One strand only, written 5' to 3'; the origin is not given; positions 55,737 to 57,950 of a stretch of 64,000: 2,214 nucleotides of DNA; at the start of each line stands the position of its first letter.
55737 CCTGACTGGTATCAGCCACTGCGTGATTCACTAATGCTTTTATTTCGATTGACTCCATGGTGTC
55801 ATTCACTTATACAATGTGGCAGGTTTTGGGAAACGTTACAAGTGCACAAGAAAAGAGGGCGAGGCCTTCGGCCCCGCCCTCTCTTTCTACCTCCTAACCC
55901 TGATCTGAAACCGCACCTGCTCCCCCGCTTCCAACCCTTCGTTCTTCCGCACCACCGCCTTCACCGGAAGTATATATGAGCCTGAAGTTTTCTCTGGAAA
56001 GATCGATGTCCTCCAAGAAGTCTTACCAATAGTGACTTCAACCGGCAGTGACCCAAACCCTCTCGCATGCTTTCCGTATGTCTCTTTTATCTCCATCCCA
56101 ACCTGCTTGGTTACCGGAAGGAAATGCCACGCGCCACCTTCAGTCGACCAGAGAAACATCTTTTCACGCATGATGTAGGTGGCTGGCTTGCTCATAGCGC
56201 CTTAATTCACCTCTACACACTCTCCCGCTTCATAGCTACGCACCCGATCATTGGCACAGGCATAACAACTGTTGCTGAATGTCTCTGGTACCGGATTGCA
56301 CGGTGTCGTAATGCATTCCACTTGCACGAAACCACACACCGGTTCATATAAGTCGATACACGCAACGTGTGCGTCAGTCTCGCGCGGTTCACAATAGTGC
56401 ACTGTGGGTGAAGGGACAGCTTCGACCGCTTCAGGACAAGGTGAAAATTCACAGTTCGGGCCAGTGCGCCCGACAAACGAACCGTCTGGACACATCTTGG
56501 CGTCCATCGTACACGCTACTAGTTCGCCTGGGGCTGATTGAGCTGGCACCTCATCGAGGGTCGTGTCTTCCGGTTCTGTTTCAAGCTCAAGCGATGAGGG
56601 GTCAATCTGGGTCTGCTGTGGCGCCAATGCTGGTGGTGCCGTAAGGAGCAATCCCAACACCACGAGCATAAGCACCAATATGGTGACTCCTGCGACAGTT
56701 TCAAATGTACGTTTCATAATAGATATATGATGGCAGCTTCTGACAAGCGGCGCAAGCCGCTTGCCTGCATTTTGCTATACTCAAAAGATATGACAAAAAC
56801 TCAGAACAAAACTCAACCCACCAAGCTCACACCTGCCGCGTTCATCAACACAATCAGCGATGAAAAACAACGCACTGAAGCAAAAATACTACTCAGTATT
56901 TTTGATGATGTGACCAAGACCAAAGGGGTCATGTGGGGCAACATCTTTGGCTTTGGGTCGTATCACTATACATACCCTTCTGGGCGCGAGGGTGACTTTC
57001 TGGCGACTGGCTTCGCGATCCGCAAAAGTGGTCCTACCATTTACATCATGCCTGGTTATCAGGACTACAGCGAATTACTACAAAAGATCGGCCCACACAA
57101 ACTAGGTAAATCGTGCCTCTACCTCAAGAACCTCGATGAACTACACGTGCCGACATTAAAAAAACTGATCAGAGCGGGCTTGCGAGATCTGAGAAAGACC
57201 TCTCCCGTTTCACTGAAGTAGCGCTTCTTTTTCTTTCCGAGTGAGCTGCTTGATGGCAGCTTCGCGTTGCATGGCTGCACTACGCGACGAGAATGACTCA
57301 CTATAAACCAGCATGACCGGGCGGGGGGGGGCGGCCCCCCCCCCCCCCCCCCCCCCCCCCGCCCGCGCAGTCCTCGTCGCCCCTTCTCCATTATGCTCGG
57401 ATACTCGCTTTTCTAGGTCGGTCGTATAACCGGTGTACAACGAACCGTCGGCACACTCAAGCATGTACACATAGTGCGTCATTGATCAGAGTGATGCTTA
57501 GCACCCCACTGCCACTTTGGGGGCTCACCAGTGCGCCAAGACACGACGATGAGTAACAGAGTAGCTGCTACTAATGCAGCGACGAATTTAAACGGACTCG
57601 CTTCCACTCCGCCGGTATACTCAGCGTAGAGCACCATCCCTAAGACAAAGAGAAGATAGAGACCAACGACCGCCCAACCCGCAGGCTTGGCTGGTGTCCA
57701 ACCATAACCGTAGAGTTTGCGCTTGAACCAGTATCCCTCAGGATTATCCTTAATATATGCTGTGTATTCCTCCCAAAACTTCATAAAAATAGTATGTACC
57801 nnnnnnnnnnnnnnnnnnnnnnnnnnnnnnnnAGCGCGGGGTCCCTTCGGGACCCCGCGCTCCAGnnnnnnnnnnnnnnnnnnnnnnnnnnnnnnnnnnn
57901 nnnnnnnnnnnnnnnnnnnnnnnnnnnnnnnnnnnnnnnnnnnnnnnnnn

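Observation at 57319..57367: In-frame G9/C26 homopolymer hairpin inserted into a GIY-YIG nuclease gene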

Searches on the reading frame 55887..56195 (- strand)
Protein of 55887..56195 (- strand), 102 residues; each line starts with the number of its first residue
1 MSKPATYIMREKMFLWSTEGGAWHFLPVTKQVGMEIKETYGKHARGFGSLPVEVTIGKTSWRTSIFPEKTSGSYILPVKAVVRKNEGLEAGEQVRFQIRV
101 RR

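Call 5: search_protein_families(library=pfam, proteins=[window:55887-56195:-], max_evalue=0.01)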
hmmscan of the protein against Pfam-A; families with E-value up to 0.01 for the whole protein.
window:55887-56195:- (102 aa): 1 family
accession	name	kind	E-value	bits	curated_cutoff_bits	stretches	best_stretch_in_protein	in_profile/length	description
PF08922.17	DUF1905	-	1.2e-21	77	24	1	15-98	5-81/81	Domain of unknown function (DUF1905)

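Call 14: find_encoding_contigs(protein=window:55887-56195:-, flank=10000, max_places=10)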
Protein window:55887-56195:- (102 aa): 6 contigs read that carry it; 5 places shown.
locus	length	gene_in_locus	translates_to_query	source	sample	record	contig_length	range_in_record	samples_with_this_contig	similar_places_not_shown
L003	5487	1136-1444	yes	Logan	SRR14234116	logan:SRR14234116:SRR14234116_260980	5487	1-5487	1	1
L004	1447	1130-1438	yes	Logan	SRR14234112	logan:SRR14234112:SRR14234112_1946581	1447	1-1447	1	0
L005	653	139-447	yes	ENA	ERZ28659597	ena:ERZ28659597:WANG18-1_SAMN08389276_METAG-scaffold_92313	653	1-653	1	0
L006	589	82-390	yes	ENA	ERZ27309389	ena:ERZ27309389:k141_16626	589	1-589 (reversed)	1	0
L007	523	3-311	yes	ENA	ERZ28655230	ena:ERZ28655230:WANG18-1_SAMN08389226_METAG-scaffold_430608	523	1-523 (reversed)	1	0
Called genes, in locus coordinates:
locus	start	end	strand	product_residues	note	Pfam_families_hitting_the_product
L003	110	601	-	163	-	PF08818:DUF1801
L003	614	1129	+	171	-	-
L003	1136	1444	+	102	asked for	PF08922:DUF1905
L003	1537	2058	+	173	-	PF04542:Sigma70_r2, PF08281:Sigma70_r4_2, PF04545:Sigma70_r4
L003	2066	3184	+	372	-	PF18915:DUF5667 (weak)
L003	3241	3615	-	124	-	PF02411:MerT (weak)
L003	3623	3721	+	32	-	-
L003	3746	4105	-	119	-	-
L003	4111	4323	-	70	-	PF12844:HTH_19, PF13560:HTH_31, PF01381:HTH_3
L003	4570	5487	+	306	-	?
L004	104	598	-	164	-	PF08818:DUF1801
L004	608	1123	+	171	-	-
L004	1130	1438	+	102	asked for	PF08922:DUF1905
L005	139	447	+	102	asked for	PF08922:DUF1905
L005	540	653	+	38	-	?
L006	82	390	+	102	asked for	PF08922:DUF1905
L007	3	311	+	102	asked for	PF08922:DUF1905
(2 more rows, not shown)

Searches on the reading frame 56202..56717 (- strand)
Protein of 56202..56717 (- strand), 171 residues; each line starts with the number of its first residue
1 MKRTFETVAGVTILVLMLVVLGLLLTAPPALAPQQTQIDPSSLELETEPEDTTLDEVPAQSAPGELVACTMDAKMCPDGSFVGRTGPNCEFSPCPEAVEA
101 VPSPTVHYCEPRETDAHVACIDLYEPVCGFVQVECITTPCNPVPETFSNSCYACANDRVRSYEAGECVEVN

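Call 5: search_protein_families(library=pfam, proteins=[window:56202-56717:-], max_evalue=0.01)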
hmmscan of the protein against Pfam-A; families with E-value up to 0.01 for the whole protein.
window:56202-56717:- (171 aa): 0 families

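Call 15: find_encoding_contigs(protein=window:56202-56717:-, flank=10000, max_places=10)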
Protein window:56202-56717:- (171 aa): 11 contigs read that carry it; 8 places shown.
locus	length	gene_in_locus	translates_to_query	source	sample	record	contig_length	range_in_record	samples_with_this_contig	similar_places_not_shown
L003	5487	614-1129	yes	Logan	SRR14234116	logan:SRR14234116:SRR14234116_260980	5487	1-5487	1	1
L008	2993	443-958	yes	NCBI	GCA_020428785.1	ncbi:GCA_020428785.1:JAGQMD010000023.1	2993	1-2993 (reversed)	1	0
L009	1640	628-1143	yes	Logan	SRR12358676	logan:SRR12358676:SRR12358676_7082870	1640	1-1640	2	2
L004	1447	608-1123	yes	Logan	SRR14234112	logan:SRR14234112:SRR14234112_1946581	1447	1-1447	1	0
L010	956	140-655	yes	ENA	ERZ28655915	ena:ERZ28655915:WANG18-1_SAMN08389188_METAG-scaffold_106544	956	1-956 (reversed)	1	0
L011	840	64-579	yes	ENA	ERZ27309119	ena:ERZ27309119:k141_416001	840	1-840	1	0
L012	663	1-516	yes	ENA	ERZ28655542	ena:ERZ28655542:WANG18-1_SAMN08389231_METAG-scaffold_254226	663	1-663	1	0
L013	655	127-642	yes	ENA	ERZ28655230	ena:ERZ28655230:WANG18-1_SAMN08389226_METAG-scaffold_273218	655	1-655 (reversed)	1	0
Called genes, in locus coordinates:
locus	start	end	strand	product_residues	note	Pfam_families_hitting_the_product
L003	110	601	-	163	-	PF08818:DUF1801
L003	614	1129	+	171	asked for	-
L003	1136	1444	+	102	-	PF08922:DUF1905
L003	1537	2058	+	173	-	PF04542:Sigma70_r2, PF08281:Sigma70_r4_2, PF04545:Sigma70_r4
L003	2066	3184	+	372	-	PF18915:DUF5667 (weak)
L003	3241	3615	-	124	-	PF02411:MerT (weak)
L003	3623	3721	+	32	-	-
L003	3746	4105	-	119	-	-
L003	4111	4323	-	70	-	PF12844:HTH_19, PF13560:HTH_31, PF01381:HTH_3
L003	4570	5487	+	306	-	?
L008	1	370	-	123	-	PF08818:DUF1801 (weak)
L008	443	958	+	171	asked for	-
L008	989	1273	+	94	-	PF08922:DUF1905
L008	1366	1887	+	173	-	PF04542:Sigma70_r2, PF08281:Sigma70_r4_2, PF04545:Sigma70_r4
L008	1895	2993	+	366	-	PF18915:DUF5667 (weak)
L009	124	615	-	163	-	PF08818:DUF1801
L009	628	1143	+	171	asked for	-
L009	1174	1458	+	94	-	PF08922:DUF1905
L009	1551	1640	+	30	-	?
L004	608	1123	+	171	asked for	-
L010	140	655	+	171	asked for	-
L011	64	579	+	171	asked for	-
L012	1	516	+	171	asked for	?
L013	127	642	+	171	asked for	-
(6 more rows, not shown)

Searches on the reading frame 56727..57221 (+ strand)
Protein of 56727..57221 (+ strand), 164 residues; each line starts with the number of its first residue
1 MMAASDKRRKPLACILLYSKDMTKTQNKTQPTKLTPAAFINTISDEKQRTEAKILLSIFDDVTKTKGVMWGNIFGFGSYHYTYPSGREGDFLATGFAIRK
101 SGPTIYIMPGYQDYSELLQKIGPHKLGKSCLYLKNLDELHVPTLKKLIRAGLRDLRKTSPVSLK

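Call 5: search_protein_families(library=pfam, proteins=[window:56727-57221:+], max_evalue=0.01)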
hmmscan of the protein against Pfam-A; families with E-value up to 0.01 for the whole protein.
window:56727-57221:+ (164 aa): 1 family
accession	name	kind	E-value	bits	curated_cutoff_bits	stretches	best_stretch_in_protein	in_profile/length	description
PF08818.16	DUF1801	-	2.9e-08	34.4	27.2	1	72-150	21-83/85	Domain of unknown function (DU1801)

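Call 18: find_encoding_contigs(protein=window:56727-57221:+, flank=3000, max_places=10)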
Protein window:56727-57221:+ (164 aa): 1 contig read that carries it; 1 place shown.
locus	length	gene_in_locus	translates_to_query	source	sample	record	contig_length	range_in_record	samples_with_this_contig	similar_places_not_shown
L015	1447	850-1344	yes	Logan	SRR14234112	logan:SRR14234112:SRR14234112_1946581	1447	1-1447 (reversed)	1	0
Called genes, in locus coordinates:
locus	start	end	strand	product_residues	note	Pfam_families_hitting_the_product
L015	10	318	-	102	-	PF08922:DUF1905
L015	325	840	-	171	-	-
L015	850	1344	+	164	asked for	PF08818:DUF1801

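Call 20: find_encoding_contigs(protein=window:56730-57221:+, flank=3000, max_places=10)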
Protein window:56730-57221:+ (163 aa): 5 contigs read that carry it; 2 places shown.
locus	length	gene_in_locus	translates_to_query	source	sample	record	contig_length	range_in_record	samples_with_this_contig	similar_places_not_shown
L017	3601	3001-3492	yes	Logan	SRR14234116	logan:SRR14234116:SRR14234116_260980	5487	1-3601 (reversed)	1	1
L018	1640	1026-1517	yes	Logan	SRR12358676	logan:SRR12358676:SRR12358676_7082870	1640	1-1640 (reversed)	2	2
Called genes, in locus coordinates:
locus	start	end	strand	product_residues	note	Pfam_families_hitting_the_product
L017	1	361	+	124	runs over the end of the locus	PF02411:MerT (weak)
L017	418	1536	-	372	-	PF18915:DUF5667 (weak)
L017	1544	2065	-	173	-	PF04542:Sigma70_r2, PF08281:Sigma70_r4_2, PF04545:Sigma70_r4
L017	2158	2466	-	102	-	PF08922:DUF1905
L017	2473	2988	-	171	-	-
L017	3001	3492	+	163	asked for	PF08818:DUF1801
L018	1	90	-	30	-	?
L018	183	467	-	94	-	PF08922:DUF1905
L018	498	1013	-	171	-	-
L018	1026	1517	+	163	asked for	PF08818:DUF1801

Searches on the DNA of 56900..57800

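Call 56: search_rna_families(source=window, start=56900, end=57800, threshold=evalue, max_evalue=1)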
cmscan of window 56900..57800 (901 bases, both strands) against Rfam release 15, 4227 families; matches with E-value up to 1: 2.
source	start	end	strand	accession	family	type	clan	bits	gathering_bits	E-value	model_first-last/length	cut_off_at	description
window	57334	57440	+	RF01986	ZEB2_AS1_3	Gene; lncRNA;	-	18.9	55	0.2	1-100/100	no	ZEB2 antisense RNA 1 conserved region 3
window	56900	56980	-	RF02739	Rev41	Gene; sRNA;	-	13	535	0.31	1-82/480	3'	Soft rot Enterobacteriaceae Rev 41 sRNA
